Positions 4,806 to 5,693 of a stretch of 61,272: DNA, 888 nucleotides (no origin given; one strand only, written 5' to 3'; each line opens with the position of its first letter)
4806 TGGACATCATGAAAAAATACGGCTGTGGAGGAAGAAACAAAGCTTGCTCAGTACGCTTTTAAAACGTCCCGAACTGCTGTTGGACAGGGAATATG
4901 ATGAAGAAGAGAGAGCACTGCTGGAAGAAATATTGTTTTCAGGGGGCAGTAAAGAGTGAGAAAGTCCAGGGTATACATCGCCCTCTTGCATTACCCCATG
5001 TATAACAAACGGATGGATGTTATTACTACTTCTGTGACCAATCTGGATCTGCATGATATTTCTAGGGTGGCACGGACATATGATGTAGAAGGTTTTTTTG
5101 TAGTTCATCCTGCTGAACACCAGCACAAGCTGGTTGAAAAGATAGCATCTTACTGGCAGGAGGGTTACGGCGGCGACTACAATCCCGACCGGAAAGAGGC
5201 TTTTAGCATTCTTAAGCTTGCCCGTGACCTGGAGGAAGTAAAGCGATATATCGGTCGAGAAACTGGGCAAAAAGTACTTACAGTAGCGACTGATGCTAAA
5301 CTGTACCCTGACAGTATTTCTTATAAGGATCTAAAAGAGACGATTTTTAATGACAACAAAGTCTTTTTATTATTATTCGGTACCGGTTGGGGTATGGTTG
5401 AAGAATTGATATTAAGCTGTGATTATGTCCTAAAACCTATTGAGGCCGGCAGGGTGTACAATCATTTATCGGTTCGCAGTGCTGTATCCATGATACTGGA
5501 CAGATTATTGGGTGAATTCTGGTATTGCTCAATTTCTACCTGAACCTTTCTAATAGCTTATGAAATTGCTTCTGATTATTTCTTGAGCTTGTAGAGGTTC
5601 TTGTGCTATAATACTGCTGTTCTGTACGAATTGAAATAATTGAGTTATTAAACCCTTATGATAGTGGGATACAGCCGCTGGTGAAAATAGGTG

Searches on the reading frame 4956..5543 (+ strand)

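Call 28: search_protein_families(library=pfam, proteins=[window:4956-5543:+], max_evalue=0.01)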
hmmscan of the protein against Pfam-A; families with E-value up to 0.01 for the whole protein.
window:4956-5543:+ (195 aa): 1 family
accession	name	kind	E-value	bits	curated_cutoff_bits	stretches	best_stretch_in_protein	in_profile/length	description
PF09936.14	Methyltrn_RNA_4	-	1.1e-77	260.4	22.6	1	6-186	2-182/182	SAM-dependent RNA methyltransferase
